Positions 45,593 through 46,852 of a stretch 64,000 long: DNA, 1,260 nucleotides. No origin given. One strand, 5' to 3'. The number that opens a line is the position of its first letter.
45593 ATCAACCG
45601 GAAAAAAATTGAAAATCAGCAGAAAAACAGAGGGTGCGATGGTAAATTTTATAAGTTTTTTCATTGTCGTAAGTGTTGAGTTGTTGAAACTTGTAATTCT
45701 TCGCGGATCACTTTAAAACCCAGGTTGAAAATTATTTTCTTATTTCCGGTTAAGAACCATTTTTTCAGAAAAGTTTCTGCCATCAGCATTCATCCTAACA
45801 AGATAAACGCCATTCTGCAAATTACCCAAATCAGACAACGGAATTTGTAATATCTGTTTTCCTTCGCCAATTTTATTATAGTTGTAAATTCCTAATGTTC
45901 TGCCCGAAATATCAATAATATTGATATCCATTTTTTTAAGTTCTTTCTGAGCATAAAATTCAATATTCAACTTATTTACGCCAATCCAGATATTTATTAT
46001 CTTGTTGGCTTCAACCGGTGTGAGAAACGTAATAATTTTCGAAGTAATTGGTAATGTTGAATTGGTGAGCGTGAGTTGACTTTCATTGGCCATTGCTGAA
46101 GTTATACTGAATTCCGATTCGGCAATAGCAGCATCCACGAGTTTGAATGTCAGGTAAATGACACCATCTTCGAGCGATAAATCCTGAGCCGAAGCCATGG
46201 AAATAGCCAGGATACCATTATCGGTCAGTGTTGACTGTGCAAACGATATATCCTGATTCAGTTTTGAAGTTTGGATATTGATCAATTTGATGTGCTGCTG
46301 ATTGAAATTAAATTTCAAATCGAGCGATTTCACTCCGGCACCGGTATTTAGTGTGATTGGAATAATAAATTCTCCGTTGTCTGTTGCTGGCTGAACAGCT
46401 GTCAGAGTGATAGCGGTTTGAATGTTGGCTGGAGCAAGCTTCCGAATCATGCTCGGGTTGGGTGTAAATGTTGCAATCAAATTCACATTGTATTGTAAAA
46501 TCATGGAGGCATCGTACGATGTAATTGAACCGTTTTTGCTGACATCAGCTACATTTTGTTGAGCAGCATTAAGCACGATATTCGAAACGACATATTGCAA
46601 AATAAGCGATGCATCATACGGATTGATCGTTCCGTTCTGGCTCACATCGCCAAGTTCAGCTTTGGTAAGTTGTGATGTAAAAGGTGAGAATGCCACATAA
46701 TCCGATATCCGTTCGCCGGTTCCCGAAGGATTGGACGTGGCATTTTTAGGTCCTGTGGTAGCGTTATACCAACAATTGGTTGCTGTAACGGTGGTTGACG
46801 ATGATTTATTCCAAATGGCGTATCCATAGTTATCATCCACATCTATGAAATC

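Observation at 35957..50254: Adjacent giant T9SS cargo genes carry matching cohesin-like and dockerin-like modules: possible self-assembling surface scaffold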

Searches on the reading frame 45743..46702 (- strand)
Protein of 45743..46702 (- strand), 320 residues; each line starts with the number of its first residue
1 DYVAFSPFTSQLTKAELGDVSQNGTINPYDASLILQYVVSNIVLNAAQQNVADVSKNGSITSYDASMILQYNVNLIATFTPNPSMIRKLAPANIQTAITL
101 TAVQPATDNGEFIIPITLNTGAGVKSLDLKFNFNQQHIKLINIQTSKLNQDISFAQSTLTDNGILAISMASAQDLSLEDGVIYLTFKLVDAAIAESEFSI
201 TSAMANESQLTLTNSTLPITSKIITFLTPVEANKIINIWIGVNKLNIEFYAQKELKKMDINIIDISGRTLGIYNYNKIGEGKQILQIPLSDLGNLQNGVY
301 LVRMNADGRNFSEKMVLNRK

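Call 33: predict_structure(alignment_id=A1)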
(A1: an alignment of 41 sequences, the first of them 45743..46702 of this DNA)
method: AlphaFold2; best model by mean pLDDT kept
length: 320 residues; sequences in the alignment: 41
mean_pLDDT: 87.1   pTM: 0.64
mean pLDDT of the five models: 87.1, 86.3, 85.3, 84.4, 84.3
residues with pLDDT >= 90: 218; 70-90: 59; 50-70: 22; < 50: 21
segments of 3 or more residues with pLDDT < 50: 1-7, 9-13, 226-233
pLDDT, mean of each block of 10 residues (from residue 1): 44 70 93 97 95 92 96 88 61 77 84 95 95 97 93 94 97 94 96 94 93 91 52 70 92 93 93 94 94 90 89 85
secondary structure, 60 per line:
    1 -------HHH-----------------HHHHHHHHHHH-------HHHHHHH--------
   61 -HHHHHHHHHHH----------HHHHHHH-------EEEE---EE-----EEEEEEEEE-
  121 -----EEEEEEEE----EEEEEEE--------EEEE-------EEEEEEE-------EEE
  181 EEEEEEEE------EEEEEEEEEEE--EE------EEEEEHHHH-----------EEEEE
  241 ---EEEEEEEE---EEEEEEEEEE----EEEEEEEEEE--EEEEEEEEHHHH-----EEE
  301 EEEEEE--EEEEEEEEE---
elements in order: H28-38 H46-52 H62-72 H83-89 E97-100 E111-119 E126-133 E138-144 E153-156 E164-170 E178-188 E195-205 E216-220 H221-224 E236-240 E244-251 E255-264 E269-278 E281-288 H289-292 E298-306 E309-317

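Call 35: fold_search(model_id=the predicted structure, library=pdb)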
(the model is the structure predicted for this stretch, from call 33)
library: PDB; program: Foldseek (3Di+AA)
matches with E <= 10: 1962; with E <= 0.001: 352
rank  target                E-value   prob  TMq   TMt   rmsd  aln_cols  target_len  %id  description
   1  2w1n                  3.6e-09  1.00  0.33  0.44  13.8       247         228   10  cohesin and fibronectin type-III double module construct from the Clostridium perfringens glycoside hydrolase GH84C (released 2009-02-03)
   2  3jvf_C                3.7e-08  1.00  0.22  0.25  15.4       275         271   12  Crystal structure of an Interleukin-17 receptor complex (released 2009-10-20)
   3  3l8q_D                6.2e-08  1.00  0.29  0.28  17.0       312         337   10  Structure analysis of the type II cohesin dyad from the adaptor ScaA scaffoldin of Acetivibrio cellulolyticus (released 2010-05-05)
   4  4kkp_B                9.6e-08  1.00  0.20  0.25  18.9       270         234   13  Crystal structure of Vibrio cholerae RbmA (crystal form 2) (released 2013-05-22)
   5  4be5_A                1.0e-07  1.00  0.20  0.27  20.0       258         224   11  V. cholera biofilm scaffolding protein RbmA (released 2013-12-18)
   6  8jmw_A                1.4e-07  1.00  0.24  0.16  11.8       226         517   15  Fibril form of serine peptidase Vpr (released 2023-12-06)
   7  5n9b                  2.2e-07  1.00  0.23  0.29  14.3       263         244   11  Crystal Structure of unliganded human IL-17RA (released 2018-06-13)
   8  4hsa_C                2.3e-07  1.00  0.22  0.25  15.1       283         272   11  Structure of interleukin 17a in complex with il17ra receptor (released 2013-05-22)
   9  4hsa_F                3.1e-07  1.00  0.21  0.24  15.1       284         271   11  Structure of interleukin 17a in complex with il17ra receptor (released 2013-05-22)
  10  3l8q_A                3.6e-07  1.00  0.30  0.29  16.8       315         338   10  Structure analysis of the type II cohesin dyad from the adaptor ScaA scaffoldin of Acetivibrio cellulolyticus (released 2010-05-05)
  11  4kkr_A                3.6e-07  1.00  0.20  0.25  19.9       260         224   12  Crystal structure of Vibrio cholerae RbmA (crystal form 3) (released 2013-05-22)
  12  4kkq_A                4.6e-07  1.00  0.19  0.25  20.1       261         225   11  Crystal structure of Vibrio cholerae RbmA (crystal form 1) (released 2013-05-22)
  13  3l8q_C                5.7e-07  1.00  0.29  0.28  16.7       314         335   10  Structure analysis of the type II cohesin dyad from the adaptor ScaA scaffoldin of Acetivibrio cellulolyticus (released 2010-05-05)
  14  7c7u_A                9.9e-07  1.00  0.26  0.17  11.1       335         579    9  Biofilm associated protein - BSP domain (released 2021-05-12)
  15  1fie_A                1.1e-06  1.00  0.22  0.12  18.4       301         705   10  RECOMBINANT HUMAN COAGULATION FACTOR XIII (released 1997-02-12)
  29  2vo8                  4.2e-06  1.00  0.31  0.67   3.9       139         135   15  Cohesin module from Clostridium perfringens ATCC13124 family 33 glycoside hydrolase. (released 2008-09-02)
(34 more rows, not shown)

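Call 42: find_related_loci(query=A1, collection=metagenome_contigs, flank=10000)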
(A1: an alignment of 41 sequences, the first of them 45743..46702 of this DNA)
Query A1 (320 aa) in metagenome_contigs; peptide patterns used: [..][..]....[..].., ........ (x = any residue, [..] = any of these).
587 stretches matched a pattern; 497 encode a relative of the query (tblastn E <= 1e-3); the best 80 are kept; 80 distinct loci.
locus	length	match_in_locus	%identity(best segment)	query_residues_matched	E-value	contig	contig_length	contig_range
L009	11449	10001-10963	82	1-320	4e-173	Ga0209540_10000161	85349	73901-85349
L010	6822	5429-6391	82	1-320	5e-174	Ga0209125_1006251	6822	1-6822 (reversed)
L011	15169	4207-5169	81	1-320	7e-172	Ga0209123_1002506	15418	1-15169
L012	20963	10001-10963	79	1-320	1e-167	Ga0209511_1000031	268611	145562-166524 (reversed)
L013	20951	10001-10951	56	3-318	4e-117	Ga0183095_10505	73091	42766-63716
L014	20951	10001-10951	56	3-318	4e-117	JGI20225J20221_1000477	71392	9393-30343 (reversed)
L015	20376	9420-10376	58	1-318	7e-117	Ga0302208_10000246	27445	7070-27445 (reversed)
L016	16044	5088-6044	58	1-318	7e-117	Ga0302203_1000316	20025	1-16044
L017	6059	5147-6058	57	1-303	1e-113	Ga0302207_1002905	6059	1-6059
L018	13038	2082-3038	55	1-318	3e-112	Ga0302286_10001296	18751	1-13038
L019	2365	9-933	62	5-318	2e-95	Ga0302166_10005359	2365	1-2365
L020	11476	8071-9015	39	1-317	3e-64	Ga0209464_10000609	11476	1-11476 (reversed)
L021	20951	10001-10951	38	1-317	2e-61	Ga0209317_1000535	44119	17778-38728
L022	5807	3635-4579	38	1-317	4e-61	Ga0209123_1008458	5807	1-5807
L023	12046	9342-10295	38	1-320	8e-61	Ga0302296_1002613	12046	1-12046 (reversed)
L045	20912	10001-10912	29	2-304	3e-30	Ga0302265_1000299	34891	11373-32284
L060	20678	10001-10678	33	1-211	1e-25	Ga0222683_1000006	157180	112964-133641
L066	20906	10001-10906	31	1-304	6e-25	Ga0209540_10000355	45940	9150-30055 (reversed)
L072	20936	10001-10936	30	1-308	5e-24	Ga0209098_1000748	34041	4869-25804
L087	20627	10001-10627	34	1-211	5e-23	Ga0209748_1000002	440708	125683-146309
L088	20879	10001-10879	28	18-313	7e-23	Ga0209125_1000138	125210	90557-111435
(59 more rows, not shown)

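Call 47: search_protein_families(library=pfam, proteins=[L045:9908-10957:+, L066:9899-10948:+, L072:9920-10969:+, L088:9854-10903:+, L045:10957-12156:+, L066:10972-12171:+, L072:10999-12198:+, L088:10816-12015:+, L045:12157-13491:+, L072:15073-20934:+], max_evalue=0.01)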
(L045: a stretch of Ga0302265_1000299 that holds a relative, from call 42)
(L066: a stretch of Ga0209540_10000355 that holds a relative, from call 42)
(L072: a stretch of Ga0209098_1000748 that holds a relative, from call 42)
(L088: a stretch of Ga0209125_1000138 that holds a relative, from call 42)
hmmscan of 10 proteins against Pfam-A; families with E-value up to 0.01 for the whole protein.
L045:9908-10957:+ (350 aa): 4 families
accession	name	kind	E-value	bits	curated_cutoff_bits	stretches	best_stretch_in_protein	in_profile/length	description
PF00404.24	Dockerin_1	-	7.9e-10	39.2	22.9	1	49-103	2-56/57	Dockerin type I domain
PF00963.24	Cohesin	-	9.4e-10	39.3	24.1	1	127-233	3-121/139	Cohesin domain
PF18962.6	Por_Secre_tail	-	8.5e-08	32.8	27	1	268-345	1-72/75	Secretion system C-terminal sorting domain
PF13860.13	FlgD_ig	-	0.00026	21.3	27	1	276-338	11-76/79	FlgD Ig-like domain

L066:9899-10948:+ (350 aa): 3 families
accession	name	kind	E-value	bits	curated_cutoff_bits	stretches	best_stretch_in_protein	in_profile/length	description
PF18962.6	Por_Secre_tail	-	2.1e-12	47.6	27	1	273-349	1-75/75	Secretion system C-terminal sorting domain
PF00963.24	Cohesin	-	3.2e-11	44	24.1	1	132-252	6-138/139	Cohesin domain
PF00404.24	Dockerin_1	-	4.2e-09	36.9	22.9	1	52-107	1-56/57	Dockerin type I domain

L072:9920-10969:+ (350 aa): 3 families
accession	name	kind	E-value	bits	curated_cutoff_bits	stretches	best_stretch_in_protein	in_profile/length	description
PF00963.24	Cohesin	-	7.7e-10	39.6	24.1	1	123-244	2-137/139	Cohesin domain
PF18962.6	Por_Secre_tail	-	6.9e-07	29.9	27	1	268-339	1-66/75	Secretion system C-terminal sorting domain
PF00404.24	Dockerin_1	-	4.5e-05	24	22.9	1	46-100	2-56/57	Dockerin type I domain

L088:9854-10903:+ (350 aa): 3 families
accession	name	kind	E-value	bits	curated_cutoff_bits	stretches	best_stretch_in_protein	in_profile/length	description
PF18962.6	Por_Secre_tail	-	1.9e-08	34.9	27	1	268-348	1-75/75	Secretion system C-terminal sorting domain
PF00404.24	Dockerin_1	-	4.2e-07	30.5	22.9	1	50-104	2-56/57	Dockerin type I domain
PF00963.24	Cohesin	-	1.4e-06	29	24.1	1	129-240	3-126/139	Cohesin domain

L045:10957-12156:+ (400 aa): 2 families
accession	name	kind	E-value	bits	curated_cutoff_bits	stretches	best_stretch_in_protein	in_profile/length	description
PF00963.24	Cohesin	-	1.9e-14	54.5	24.1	1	241-347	3-117/139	Cohesin domain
PF02368.24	Big_2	-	0.00017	21.9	22.8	1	165-230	5-75/79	Bacterial Ig-like domain (group 2)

L066:10972-12171:+ (400 aa): 2 families
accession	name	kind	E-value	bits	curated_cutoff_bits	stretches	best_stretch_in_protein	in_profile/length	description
PF00963.24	Cohesin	-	1.4e-08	35.4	24.1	2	242-340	9-114/139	Cohesin domain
PF02368.24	Big_2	-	5.9e-08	33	22.8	1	160-226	5-76/79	Bacterial Ig-like domain (group 2)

L072:10999-12198:+ (400 aa): 2 families
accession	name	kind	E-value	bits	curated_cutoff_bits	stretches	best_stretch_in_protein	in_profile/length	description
PF00963.24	Cohesin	-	4.1e-18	66.3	24.1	2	257-362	5-116/139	Cohesin domain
PF02368.24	Big_2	-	4.8e-06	26.9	22.8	1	178-239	4-70/79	Bacterial Ig-like domain (group 2)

L088:10816-12015:+ (400 aa): 2 families
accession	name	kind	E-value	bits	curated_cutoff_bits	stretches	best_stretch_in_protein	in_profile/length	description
PF00963.24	Cohesin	-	2.2e-12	47.8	24.1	2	274-379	6-118/139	Cohesin domain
PF21461.3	HL_N-beta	-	0.00038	20.6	27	0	220-254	13-46/57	Hyaluronate lyase, N-terminal beta-sheet domain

L045:12157-13491:+ (445 aa): 5 families
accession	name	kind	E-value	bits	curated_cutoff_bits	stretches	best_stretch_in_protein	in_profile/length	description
PF18962.6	Por_Secre_tail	-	1.8e-12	47.8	27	1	371-443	1-74/75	Secretion system C-terminal sorting domain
PF19408.5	PKD_6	-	2.2e-11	44.4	25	1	273-353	2-82/82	PKD-like domain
PF00963.24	Cohesin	-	6.1e-09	36.6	24.1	1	63-160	18-123/139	Cohesin domain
PF23623.1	GBD_IRG7_N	-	0.0051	17.4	27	0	393-439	39-86/95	IRG7 N-terminal galactose binding domain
PF13927.12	Ig_3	-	0.0084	17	30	0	192-245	12-73/78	Immunoglobulin domain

L072:15073-20934:+ (1954 aa): 12 families
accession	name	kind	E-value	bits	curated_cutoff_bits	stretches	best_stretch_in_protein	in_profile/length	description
PF19081.6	Ig_7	-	2.6e-29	101.8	27.3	1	1384-1437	8-64/84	Ig-like domain CHU_C associated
PF13895.12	Ig_2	-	7.9e-24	84.1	27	3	1063-1119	9-67/79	Immunoglobulin domain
PF18911.6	PKD_4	-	4e-19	68.9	27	1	1314-1375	24-85/85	PKD domain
PF00801.26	PKD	-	2.3e-18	66.4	23.5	1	1314-1365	17-72/80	PKD domain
PF07354.18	Sp38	-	1.2e-13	51.3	23.1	0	1142-1188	10-57/100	Zona-pellucida-binding protein (Sp38) N-terminal Ig domain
PF13927.12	Ig_3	-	8.7e-10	39.4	30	0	568-608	8-49/78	Immunoglobulin domain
PF16820.11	PKD_3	-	4.9e-05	23.5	26.3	0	567-616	11-59/68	PKD-like domain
PF07686.23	V-set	-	7.4e-05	23.3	26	0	994-1050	54-108/109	Immunoglobulin V-set domain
PF07679.22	I-set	-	0.00011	22.6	23.7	0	1018-1036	59-77/90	Immunoglobulin I-set domain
PF25558.1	DUF7930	-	0.0018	18.8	27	0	1603-1625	49-71/75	Domain of unknown function (DUF7930)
PF16323.11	DUF4959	-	0.0036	18.1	32.9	0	1716-1765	57-106/106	Domain of unknown function (DUF4959)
PF06726.17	BC10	-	0.0056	17.3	27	0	1086-1130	7-53/65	Bladder cancer-related protein BC10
